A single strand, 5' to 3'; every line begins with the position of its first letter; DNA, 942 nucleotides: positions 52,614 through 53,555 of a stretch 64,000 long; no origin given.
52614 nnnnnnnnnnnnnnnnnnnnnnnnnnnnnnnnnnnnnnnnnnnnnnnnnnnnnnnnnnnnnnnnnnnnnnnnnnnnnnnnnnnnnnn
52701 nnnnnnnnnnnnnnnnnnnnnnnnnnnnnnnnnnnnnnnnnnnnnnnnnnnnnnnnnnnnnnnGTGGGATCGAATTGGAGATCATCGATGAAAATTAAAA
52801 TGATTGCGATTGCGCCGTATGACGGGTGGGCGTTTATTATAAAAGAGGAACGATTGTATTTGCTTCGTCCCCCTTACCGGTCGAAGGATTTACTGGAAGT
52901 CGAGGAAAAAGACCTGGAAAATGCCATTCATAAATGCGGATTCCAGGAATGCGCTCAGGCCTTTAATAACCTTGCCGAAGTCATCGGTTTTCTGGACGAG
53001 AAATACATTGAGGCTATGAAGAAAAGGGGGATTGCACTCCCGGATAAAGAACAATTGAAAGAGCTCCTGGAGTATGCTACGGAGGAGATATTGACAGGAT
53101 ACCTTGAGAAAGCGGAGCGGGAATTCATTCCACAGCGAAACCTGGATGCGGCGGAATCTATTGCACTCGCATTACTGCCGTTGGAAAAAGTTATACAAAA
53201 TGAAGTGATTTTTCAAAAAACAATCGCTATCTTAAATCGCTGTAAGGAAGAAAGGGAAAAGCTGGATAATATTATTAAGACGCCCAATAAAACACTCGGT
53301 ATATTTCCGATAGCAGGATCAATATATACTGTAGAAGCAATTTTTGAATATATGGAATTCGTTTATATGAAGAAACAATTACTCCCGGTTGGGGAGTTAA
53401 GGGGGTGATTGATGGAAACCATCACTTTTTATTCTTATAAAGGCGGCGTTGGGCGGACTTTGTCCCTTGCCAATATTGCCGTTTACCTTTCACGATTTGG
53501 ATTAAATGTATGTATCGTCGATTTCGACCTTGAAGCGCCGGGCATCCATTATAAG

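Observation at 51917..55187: Three-gene operon ending in a KGGVGR ParA/MinD-type ATPase-TPR protein: candidate NTPase-centred conflict system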

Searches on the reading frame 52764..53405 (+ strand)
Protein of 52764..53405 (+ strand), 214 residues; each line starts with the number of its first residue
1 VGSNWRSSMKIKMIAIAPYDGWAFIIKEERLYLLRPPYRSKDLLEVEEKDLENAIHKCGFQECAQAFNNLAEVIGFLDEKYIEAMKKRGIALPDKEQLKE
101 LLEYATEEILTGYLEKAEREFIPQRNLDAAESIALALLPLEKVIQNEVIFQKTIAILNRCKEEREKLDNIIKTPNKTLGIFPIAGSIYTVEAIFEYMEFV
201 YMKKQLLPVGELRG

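Call 3: search_protein_families(library=pfam, proteins=[window:52764-53405:+], max_evalue=1)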
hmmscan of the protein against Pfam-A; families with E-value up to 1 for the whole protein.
window:52764-53405:+ (214 aa): 2 families
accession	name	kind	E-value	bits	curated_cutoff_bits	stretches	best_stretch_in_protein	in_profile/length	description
PF24531.2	ANC1_spectrin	-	0.051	14.4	27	1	61-147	7-92/95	Nuclear anchorage protein 1, spectrin repeat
PF08558.16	TRF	-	0.32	11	25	0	106-176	147-199/239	Telomere repeat binding factor (TRF)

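Call 4: search_protein_families(library=padloc, proteins=[window:52764-53405:+], max_evalue=1)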
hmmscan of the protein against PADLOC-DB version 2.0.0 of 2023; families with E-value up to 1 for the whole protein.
window:52764-53405:+ (214 aa): 0 families

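Call 5: search_protein_families(library=ncbifam, proteins=[window:52764-53405:+], max_evalue=1)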
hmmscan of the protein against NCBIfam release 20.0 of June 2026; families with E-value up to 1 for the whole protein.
window:52764-53405:+ (214 aa): 0 families

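Call 11: find_homologous_proteins(query=window:52788-53405:+)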
Query window:52788-53405:+ (206 aa): 72 proteins with E <= 0.001 among 504 candidates.
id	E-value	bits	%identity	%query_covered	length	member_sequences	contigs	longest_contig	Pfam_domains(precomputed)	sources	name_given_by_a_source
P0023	1.6e-111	389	90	98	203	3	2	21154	-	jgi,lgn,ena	-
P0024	2.0e-101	356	82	98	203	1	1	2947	-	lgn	-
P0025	3.4e-101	355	84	98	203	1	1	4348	-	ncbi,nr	ncbi:MAG TPA: hypothetical protein VK186_28200 [Candidatus Deferrimicrobium sp.]|nr:hypothetical pro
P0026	1.5e-100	353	84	98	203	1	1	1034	-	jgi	jgi:hypothetical protein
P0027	3.6e-96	339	80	98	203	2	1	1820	-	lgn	-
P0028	6.7e-93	328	77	98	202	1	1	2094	-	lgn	-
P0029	7.3e-89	315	74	98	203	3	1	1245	-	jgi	-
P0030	1.3e-86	308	86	84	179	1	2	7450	-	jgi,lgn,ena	-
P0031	1.4e-86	307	72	98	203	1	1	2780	-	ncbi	-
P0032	9.0e-78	279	64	98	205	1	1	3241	-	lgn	-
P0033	1.1e-77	279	65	96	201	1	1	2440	-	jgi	jgi:hypothetical protein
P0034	1.7e-73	265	62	98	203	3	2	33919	-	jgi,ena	jgi:predicted nuclease with TOPRIM domain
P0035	4.1e-69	250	61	98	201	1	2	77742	-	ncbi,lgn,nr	ncbi:MAG: hypothetical protein GTO45_04765 [Candidatus Aminicenantes bacterium]|nr:hypothetical prot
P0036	1.3e-68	249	59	98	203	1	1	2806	-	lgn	-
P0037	2.6e-68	248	61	98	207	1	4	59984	-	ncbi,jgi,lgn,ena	-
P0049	1.3e-59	220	55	96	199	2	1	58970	-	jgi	-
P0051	9.5e-58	213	52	98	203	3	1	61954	-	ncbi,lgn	-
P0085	2.7e-41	160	53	76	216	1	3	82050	-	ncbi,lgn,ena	-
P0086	4.9e-40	156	47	79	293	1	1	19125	-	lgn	-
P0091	5.4e-37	146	45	78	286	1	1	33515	-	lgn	-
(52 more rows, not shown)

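Call 19: find_related_loci(query=A2, collection=genome_contigs, flank=8000)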
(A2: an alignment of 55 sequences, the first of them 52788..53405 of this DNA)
Query A2 (206 aa) in genome_contigs; peptide patterns used: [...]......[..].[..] (x = any residue, [..] = any of these).
27 stretches matched a pattern; 18 encode a relative of the query (tblastn E <= 1e-3); 18 distinct loci.
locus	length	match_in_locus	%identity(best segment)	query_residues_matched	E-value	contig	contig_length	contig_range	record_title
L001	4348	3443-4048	84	1-202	2e-109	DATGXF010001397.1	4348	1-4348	MAG TPA_asm: Candidatus Deferrimicrobium sp. isolate SMAG_U10602 k141_302020, whole genome shotgun sequence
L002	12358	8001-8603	61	1-201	9e-77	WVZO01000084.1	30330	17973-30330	MAG: Candidatus Aminicenantes bacterium isolate CS4-C025 C_merged_R1_(paired)_contig_103511, whole genome shotgun sequen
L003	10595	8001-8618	61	1-202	4e-61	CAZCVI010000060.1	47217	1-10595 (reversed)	MAG TPA_asm: uncultured Clostridia bacterium isolate binchicken_co113_160 genome assembly, contig: NODE_857_length_47217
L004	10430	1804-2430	47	1-204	3e-57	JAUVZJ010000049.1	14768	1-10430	MAG: Methanophagales archaeon isolate CSMAG_1265 CSMAG_1265_k141_627708_length_14768_cov_151.5458, whole genome shotgun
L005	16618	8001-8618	47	1-202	1e-56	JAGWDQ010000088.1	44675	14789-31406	MAG: Candidatus Altarchaeum sp. isolate HURL_140 BJP_V-140m-2014_373_length_44675_cov_2507.71, whole genome shotgun sequ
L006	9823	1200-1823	47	1-202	2e-55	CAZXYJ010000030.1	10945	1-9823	MAG TPA_asm: uncultured Halobacteria archaeon isolate SRP068000_co2_232 genome assembly, contig: NODE_6607_length_10945_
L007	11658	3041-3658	43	1-201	1e-48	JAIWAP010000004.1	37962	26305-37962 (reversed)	MAG: Methanobacteriota archaeon isolate SFP3_US_04_8 NODE_50_length_37962_cov_36.696842, whole genome shotgun sequence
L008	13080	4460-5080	42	1-201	1e-48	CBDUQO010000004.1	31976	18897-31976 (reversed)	MAG TPA_asm: uncultured Methanosarcinales archaeon isolate SRR21487738_binner13_Refined_33 genome assembly, contig: ERZ2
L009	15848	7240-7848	30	3-202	4e-32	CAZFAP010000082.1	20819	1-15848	MAG TPA_asm: uncultured Verrucomicrobiota bacterium isolate binchicken_co103_408 genome assembly, contig: NODE_2428_leng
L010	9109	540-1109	29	3-189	1e-29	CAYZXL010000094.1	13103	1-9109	MAG TPA_asm: uncultured Verrucomicrobiota bacterium isolate binchicken_co283_275 genome assembly, contig: NODE_3000_leng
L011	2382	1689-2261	28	3-192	1e-28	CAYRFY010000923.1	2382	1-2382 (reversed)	MAG TPA_asm: uncultured Armatimonadia bacterium isolate binchicken_co39_10 genome assembly, contig: NODE_86723_length_23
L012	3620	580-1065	40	1-163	7e-28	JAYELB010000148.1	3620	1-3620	MAG: Methanobacteriota archaeon isolate MAG122 MAG122_148, whole genome shotgun sequence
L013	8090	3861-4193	37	3-116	1e-21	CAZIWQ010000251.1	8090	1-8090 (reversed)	MAG TPA_asm: uncultured Armatimonadia bacterium isolate binchicken_co66_209 genome assembly, contig: NODE_13029_length_8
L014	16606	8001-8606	27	3-202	2e-19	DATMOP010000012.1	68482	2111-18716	MAG TPA_asm: Candidatus Acidoferrum sp. isolate SMAG_U12879 k141_1817396, whole genome shotgun sequence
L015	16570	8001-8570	27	3-195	4e-19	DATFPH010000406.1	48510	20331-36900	MAG TPA_asm: Thermoanaerobaculia bacterium isolate SMAG_U9298 k141_1052277, whole genome shotgun sequence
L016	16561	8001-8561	27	3-192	3e-18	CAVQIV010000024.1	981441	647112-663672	MAG: Thermoanaerobaculaceae bacterium isolate MFD10043.bin.2.76 genome assembly, contig: contig_9211, whole genome shotg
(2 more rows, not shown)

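Call 22: predict_structure(alignment_id=A2)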
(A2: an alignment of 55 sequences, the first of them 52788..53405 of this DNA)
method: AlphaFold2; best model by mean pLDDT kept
length: 206 residues; sequences in the alignment: 55
mean_pLDDT: 83.6   pTM: 0.54
mean pLDDT of the five models: 83.6, 83.4, 82.0, 81.9, 81.9
residues with pLDDT >= 90: 88; 70-90: 90; 50-70: 24; < 50: 4
segments of 3 or more residues with pLDDT < 50: 203-206
pLDDT, mean of each block of 10 residues (from residue 1): 91 92 90 85 91 91 90 89 82 86 90 88 92 92 96 87 57 62 74 70 46
secondary structure, 60 per line:
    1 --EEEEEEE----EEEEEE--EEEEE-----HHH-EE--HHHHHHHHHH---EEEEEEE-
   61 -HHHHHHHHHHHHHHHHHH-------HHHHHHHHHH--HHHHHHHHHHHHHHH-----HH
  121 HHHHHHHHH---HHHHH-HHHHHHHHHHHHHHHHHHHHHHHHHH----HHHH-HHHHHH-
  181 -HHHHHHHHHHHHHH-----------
elements in order: E3-9 E14-19 E22-26 H40-49 E53-59 H62-79 H87-96 H99-113 H119-129 H133-137 H139-164 H169-172 H174-179 H182-195

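Call 32: fold_search(model_id=the predicted structure, library=pdb)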
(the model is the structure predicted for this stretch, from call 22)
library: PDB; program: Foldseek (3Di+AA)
matches with E <= 10: 185; with E <= 0.001: 0
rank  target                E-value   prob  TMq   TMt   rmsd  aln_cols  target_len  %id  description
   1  8oyv_B                4.1e-01  0.12  0.15  0.17  20.8       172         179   20  De novo designed Claudin fold CLF_4 (released 2023-10-18)
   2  8oyv_A                5.5e-01  0.09  0.16  0.18  19.8       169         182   17  De novo designed Claudin fold CLF_4 (released 2023-10-18)
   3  8tmd_A                6.6e-01  0.06  0.16  0.11  21.3       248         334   12  Cryo-EM structure of CorA in complex with conformation-specific synthetic antibody C18 and 100 uM MgCl2, State MG0.1-1 (released 2025-02-12)
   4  9i2q_A                7.5e-01  0.07  0.20  0.09  19.2       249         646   12  Wzc-K540M-3YE MgADP C1 (released 2025-04-30)
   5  8tme_E                9.5e-01  0.06  0.18  0.12  22.6       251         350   11  Cryo-EM structure of CorA in complex with conformation-specific synthetic antibody C18 and 100 uM MgCl2, State MG0.1-1 (released 2025-02-12)
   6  8tme_C                9.5e-01  0.04  0.14  0.09  21.6       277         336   13  Cryo-EM structure of CorA in complex with conformation-specific synthetic antibody C18 and 100 uM MgCl2, State MG0.1-1 (released 2025-02-12)
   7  7pua_Fh               1.4e+00  0.08  0.17  0.15  17.6       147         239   17  Middle assembly intermediate of the Trypanosoma brucei mitoribosomal small subunit (released 2022-03-02)
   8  8tmc_C                1.4e+00  0.06  0.21  0.14  21.8       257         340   11  Cryo-EM structure of CorA in complex with conformation-specific synthetic antibody C12 and 20 mM MgCl2, State MG20-2 (released 2025-02-12)
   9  8tmd_E                1.4e+00  0.03  0.14  0.09  23.1       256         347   12  Cryo-EM structure of CorA in complex with conformation-specific synthetic antibody C18 and 100 uM MgCl2, State MG0.1-1 (released 2025-02-12)
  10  3vyt_A                1.6e+00  0.18  0.11  0.40   6.5        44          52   16  Crystal structure of the HypC-HypD-HypE complex (form I inward) (released 2012-11-28)
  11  2ztc_A                1.6e+00  0.05  0.18  0.19  14.6       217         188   10  MtRuvA Form II (released 2009-05-05)
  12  8tme_A                1.6e+00  0.05  0.19  0.13  21.1       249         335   11  Cryo-EM structure of CorA in complex with conformation-specific synthetic antibody C18 and 100 uM MgCl2, State MG0.1-1 (released 2025-02-12)
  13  2bbj_A                1.6e+00  0.03  0.16  0.11  22.2       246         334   11  Crystal structure of the CorA Mg2+ transporter (released 2005-12-13)
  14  2ztc_B                1.8e+00  0.04  0.17  0.18  14.6       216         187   10  MtRuvA Form II (released 2009-05-05)
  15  8tmc_D                1.8e+00  0.02  0.14  0.10  20.9       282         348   11  Cryo-EM structure of CorA in complex with conformation-specific synthetic antibody C12 and 20 mM MgCl2, State MG20-2 (released 2025-02-12)
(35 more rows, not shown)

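Call 45: search_protein_families(library=phrogs, proteins=[window:52788-53405:+], max_evalue=0.1)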
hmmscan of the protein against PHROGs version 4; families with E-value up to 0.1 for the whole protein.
window:52788-53405:+ (206 aa): 0 families

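Call 56: search_protein_families(library=padloc, alignment_id=A4, max_evalue=0.00001)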
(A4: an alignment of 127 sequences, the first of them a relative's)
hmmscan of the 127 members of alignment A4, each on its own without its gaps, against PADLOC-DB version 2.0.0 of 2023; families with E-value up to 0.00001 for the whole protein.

A. member 1, L001:91-438:- (116 aa): 0 families

B. families by the number of members that match (of 127 scanned): 34 families (the first 25 are shown)
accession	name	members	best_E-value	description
PDLC02870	DpdF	2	2.2e-17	DpdF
PDLC01995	RtcR_PspF2--CARF_AAA_HTH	1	2.2e-89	-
PDLC05019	PDC-S44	1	2.2e-83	-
PDLC02861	DpdF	1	3.6e-76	DpdF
PDLC02864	DpdF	1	2e-48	DpdF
PDLC01994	RtcR_PspF1--CARF_AAA_HTH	1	4.4e-46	-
PDLC01993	RtcR--CARF_AAA_HTH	1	1.1e-42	-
PDLC04787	PDC-S01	1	1e-38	-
PDLC04789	PDC-S01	1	4.2e-25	-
PDLC04790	PDC-S01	1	4.9e-20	-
PDLC02871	DpdF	1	5.6e-20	DpdF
PDLC02863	DpdF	1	9.3e-18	DpdF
PDLC05020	PDC-S44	1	4e-17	-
PDLC04788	PDC-S01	1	1.4e-16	-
PDLC04791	PDC-S01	1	1.9e-16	-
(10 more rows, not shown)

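Call 57: search_protein_families(library=pfam, alignment_id=A4, max_evalue=0.00001)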
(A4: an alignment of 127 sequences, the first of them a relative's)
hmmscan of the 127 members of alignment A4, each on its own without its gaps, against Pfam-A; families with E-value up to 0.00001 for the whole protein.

A. member 1, L001:91-438:- (116 aa): 0 families

B. families by the number of members that match (of 127 scanned): 161 families (the first 25 are shown)
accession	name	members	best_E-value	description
PF13646.12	HEAT_2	3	1.3e-11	HEAT repeats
PF01739.24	CheR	2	3.7e-53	CheR methyltransferase, SAM binding domain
PF03975.18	CheD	2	1.6e-33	CheD chemotactic sensory transduction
PF01584.24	CheW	2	8.6e-29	CheW-like domain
PF13173.12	AAA_14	2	5.3e-27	AAA domain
PF02878.22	PGM_PMM_I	2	3.6e-23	Phosphoglucomutase/phosphomannomutase, alpha/beta/alpha domain I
PF01896.25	DNA_primase_S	2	3.9e-22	DNA primase small subunit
PF02880.22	PGM_PMM_III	2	8.5e-22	Phosphoglucomutase/phosphomannomutase, alpha/beta/alpha domain III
PF04283.17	CheF-arch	2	1.5e-21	Chemotaxis signal transduction system protein F from archaea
PF01796.24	OB_ChsH2_C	2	2.8e-20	ChsH2, C-terminal OB-fold domain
PF02518.31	HATPase_c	2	1.5e-19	Histidine kinase-, DNA gyrase B-, and HSP90-like ATPase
PF02879.22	PGM_PMM_II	2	3.4e-19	Phosphoglucomutase/phosphomannomutase, alpha/beta/alpha domain II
PF02895.20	H-kinase_dim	2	1.7e-15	Signal transducing histidine kinase, homodimeric domain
PF12172.15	zf-ChsH2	2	1.6e-11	ChsH2, rubredoxin-like zinc ribbon domain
PF03705.20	CheR_N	2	1.9e-11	CheR methyltransferase, all-alpha domain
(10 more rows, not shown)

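Call 64: fold_search(model_id=the predicted structure, library=viral)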
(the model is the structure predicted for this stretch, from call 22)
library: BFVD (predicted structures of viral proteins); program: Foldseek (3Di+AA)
matches with E <= 10: 438; with E <= 0.001: 0
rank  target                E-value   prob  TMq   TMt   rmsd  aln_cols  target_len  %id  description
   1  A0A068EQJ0            3.0e-02  1.00  0.29  0.57   3.1        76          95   16  Uncharacterized protein [Bacillus phage CP-51]
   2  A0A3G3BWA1            1.4e-01  1.00  0.28  0.59   3.1        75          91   19  (no name in the UniProt tables at hand)
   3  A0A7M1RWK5            1.5e-01  0.16  0.16  0.21  12.9       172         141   11  Uncharacterized protein [uncultured phage cr10_1]
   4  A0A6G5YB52            1.7e-01  0.11  0.16  0.12  19.6       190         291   15  (no name in the UniProt tables at hand)
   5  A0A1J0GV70            2.2e-01  0.82  0.25  0.49   4.3        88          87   15  Uncharacterized protein [Vibrio phage vB_VspP_pVa5]
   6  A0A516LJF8            2.7e-01  0.14  0.16  0.21  15.3       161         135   17  (no name in the UniProt tables at hand)
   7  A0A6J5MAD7            3.4e-01  0.06  0.14  0.15  14.6       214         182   12  Uncharacterized protein [uncultured Caudovirales phage]
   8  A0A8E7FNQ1            3.6e-01  0.84  0.21  0.43   3.8        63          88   13  Uncharacterized protein [Hafnia phage Pocis76]
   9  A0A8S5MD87            4.1e-01  0.75  0.19  0.54   4.5        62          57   18  Uncharacterized protein [Caudovirales sp. ctTqA28]
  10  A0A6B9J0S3            4.1e-01  0.08  0.12  0.16  12.6        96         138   19  Uncharacterized protein [Klebsiella phage vB_KpnM_15-38_KLPPOU148]
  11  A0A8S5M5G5            4.1e-01  0.06  0.14  0.17  19.0       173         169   16  Uncharacterized protein [Podoviridae sp. ctaNW81]
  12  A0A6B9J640            4.3e-01  0.28  0.15  0.36  13.2        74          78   12  Uncharacterized protein [Erwinia phage Hena1]
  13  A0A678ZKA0            4.9e-01  0.80  0.21  0.56   3.4        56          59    9  Uncharacterized protein [Pectobacterium phage Q19]
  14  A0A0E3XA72            5.2e-01  0.08  0.15  0.17  17.7       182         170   13  Uncharacterized protein [Bacillus phage Stills]
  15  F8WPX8                5.5e-01  0.84  0.25  0.65   3.0        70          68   14  (no name in the UniProt tables at hand)
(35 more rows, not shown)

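Call 73: search_protein_families(library=pfam, proteins=[L015:8627-12112:+, L016:8630-11356:+], max_evalue=0.001)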
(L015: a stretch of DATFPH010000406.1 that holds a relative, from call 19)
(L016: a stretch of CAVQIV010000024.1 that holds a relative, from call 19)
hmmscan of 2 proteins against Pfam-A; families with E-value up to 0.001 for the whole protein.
L015:8627-12112:+ (1162 aa): 6 families
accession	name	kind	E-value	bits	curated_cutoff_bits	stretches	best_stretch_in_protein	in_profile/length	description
PF03781.23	FGE-sulfatase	-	1.8e-44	152.8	23.3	1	914-1154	5-254/255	Sulfatase-modifying factor enzyme 1-like domain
PF05729.18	NACHT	-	3.4e-08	33.9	26.7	1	443-604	3-164/167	NACHT domain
PF01656.29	CbiA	-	1.9e-07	31.5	25.4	1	1-137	7-73/125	CobQ/CobB/MinD/ParA nucleotide binding domain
PF20720.3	nSTAND3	-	3.8e-05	23.9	27.2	1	433-466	10-43/155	Novel STAND NTPase 3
PF13614.12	AAA_31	-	4e-05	24.1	27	1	1-31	10-40/177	AAA domain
PF24883.2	NPHP3_N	-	6.1e-05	23.7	24.8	0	517-569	116-164/164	Nephrocystin 3, N-terminal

L016:8630-11356:+ (909 aa): 5 families
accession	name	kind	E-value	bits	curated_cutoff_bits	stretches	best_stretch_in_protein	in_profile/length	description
PF05729.18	NACHT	-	1.2e-12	48.4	26.7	1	443-606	3-165/167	NACHT domain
PF01656.29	CbiA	-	1.9e-08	34.7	25.4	1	1-150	7-86/125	CobQ/CobB/MinD/ParA nucleotide binding domain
PF13614.12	AAA_31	-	6.8e-06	26.6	27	1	1-31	10-40/177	AAA domain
PF24883.2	NPHP3_N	-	1.1e-05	26.1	24.8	0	516-570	114-164/164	Nephrocystin 3, N-terminal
PF20720.3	nSTAND3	-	0.00012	22.2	27.2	0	433-466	10-43/155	Novel STAND NTPase 3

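Call 78: find_related_loci(query=A2, collection=viral_contigs, flank=8000)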
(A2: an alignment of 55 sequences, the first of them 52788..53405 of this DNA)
Query A2 (206 aa) in viral_contigs; peptide patterns used: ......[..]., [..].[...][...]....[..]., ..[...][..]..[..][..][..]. (x = any residue, [..] = any of these).
94 stretches matched a pattern, but none encodes a relative of the query by tblastn (E <= 1e-3).

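Call 80: find_related_loci(query=A2, collection=metagenome_contigs, flank=6000)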
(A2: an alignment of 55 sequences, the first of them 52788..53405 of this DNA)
Query A2 (206 aa) in metagenome_contigs; peptide patterns used: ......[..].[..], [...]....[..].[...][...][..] (x = any residue, [..] = any of these).
334 stretches matched a pattern; 58 encode a relative of the query (tblastn E <= 1e-3); 57 distinct loci.
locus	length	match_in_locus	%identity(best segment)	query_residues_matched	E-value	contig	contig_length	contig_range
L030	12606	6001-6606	90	1-202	8e-119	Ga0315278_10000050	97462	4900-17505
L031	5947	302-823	86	1-174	8e-94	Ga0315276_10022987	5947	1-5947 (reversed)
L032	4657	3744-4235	87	1-164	2e-91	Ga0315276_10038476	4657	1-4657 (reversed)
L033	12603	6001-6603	61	1-201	1e-76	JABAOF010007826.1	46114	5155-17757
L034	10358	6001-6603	61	1-201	1e-76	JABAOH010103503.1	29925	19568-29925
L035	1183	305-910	56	1-202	4e-77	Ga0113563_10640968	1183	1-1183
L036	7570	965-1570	52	1-202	5e-71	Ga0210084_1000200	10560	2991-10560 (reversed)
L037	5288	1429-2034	53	1-202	1e-69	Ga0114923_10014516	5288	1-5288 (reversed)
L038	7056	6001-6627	46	1-204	6e-57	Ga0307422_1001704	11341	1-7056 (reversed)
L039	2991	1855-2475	47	1-202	5e-57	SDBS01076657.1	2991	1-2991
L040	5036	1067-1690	46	1-202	1e-56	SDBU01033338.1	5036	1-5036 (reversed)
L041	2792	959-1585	46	1-204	2e-53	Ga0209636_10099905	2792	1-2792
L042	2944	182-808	46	1-204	3e-53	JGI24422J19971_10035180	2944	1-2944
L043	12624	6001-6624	44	1-202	9e-53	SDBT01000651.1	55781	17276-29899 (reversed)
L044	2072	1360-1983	45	1-202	2e-52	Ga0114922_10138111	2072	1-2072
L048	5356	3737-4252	48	1-169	2e-49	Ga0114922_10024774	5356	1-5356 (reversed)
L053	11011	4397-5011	41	3-205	1e-43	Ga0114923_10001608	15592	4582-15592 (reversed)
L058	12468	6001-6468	40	3-158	2e-37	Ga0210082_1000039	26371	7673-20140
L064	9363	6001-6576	31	3-187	3e-26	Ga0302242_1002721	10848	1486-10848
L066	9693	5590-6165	31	3-187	3e-26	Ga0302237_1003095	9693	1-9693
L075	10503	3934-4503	29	3-195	4e-22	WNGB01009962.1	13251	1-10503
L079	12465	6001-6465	29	3-156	2e-19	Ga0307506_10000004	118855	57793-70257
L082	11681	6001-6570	27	3-195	6e-19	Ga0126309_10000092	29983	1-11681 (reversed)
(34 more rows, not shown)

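Call 83: search_protein_families(library=pfam, proteins=[L066:6223-9567:+, L075:4536-8120:+, L064:6634-9363:+, L079:6483-7859:+, L048:3737-4570:+, L058:6623-7963:+, L053:5018-6370:+], max_evalue=0.0001)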
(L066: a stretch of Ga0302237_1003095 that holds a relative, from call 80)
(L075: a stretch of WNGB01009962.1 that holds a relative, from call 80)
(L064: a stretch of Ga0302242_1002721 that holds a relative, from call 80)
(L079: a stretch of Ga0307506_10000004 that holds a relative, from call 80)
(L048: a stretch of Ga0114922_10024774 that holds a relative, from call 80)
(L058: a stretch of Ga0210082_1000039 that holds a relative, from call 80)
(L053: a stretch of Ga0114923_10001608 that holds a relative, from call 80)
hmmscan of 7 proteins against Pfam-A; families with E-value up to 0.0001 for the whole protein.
L066:6223-9567:+ (1115 aa): 3 families
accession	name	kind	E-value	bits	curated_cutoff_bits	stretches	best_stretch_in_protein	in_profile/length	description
PF03781.23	FGE-sulfatase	-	1e-61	209.2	23.3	1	895-1112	5-255/255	Sulfatase-modifying factor enzyme 1-like domain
PF05729.18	NACHT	-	2.6e-09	37.6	26.7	1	389-555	3-166/167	NACHT domain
PF01656.29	CbiA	-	6.7e-05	23.3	25.4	0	21-173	1-54/125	CobQ/CobB/MinD/ParA nucleotide binding domain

L075:4536-8120:+ (1195 aa): 6 families
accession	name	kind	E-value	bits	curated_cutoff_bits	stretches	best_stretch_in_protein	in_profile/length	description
PF03781.23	FGE-sulfatase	-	7.3e-52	177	23.3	1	956-1187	5-254/255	Sulfatase-modifying factor enzyme 1-like domain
PF05729.18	NACHT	-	6.7e-11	42.7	26.7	1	436-632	3-166/167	NACHT domain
PF01656.29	CbiA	-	6.4e-09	36.3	25.4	1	5-142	2-71/125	CobQ/CobB/MinD/ParA nucleotide binding domain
PF13614.12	AAA_31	-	9.6e-08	32.6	27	1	1-40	1-40/177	AAA domain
PF20229.3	ChrB_N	-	3.4e-06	27.5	23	0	901-935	106-140/159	Protein ChrB, N-terminal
PF24883.2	NPHP3_N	-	3.6e-05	24.5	24.8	0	545-595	117-164/164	Nephrocystin 3, N-terminal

L064:6634-9363:+ (910 aa): 3 families
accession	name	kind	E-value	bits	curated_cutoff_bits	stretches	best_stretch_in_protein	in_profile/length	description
PF05729.18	NACHT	-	1.7e-09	38.2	26.7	1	389-555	3-166/167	NACHT domain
PF01656.29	CbiA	-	4e-05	24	25.4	0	21-173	1-54/125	CobQ/CobB/MinD/ParA nucleotide binding domain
PF25199.1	nSTAND_NTPase5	-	8.3e-05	22.9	34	0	368-413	22-68/145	Novel STAND NTPase 5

L079:6483-7859:+ (459 aa): 3 families
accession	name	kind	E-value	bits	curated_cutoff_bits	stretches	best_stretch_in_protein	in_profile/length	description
PF00795.27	CN_hydrolase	-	6.1e-62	209.7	23.2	1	194-449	1-256/256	Carbon-nitrogen hydrolase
PF01656.29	CbiA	-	6.2e-09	36.3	25.4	1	48-230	2-54/125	CobQ/CobB/MinD/ParA nucleotide binding domain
PF13614.12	AAA_31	-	9.4e-08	32.6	27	1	46-83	3-40/177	AAA domain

L048:3737-4570:+ (278 aa): 1 family
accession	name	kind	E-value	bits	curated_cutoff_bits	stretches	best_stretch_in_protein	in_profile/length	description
PF00076.28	RRM_1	-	1.1e-26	92.9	20.7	1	196-266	1-70/70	RNA recognition motif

L058:6623-7963:+ (447 aa): 4 families
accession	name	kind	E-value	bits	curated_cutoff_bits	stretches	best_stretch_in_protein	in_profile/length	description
PF13676.11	TIR_2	-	1.4e-16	61.5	28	1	306-408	2-95/122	TIR domain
PF01656.29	CbiA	-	9.9e-08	32.4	25.4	1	4-217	1-109/125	CobQ/CobB/MinD/ParA nucleotide binding domain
PF10609.15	ParA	-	2.2e-06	27.7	27.1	1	3-47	5-49/246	NUBPL iron-transfer P-loop NTPase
PF13614.12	AAA_31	-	8.1e-06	26.3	27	1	1-40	1-40/177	AAA domain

L053:5018-6370:+ (451 aa): 3 families
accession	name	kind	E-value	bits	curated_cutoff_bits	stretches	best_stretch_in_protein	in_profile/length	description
PF13676.11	TIR_2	-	4.2e-18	66.4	28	1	310-413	2-95/122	TIR domain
PF10609.15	ParA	-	8.6e-06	25.8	27.1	1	4-48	6-50/246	NUBPL iron-transfer P-loop NTPase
PF13614.12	AAA_31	-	3.1e-05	24.4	27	0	1-40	1-40/177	AAA domain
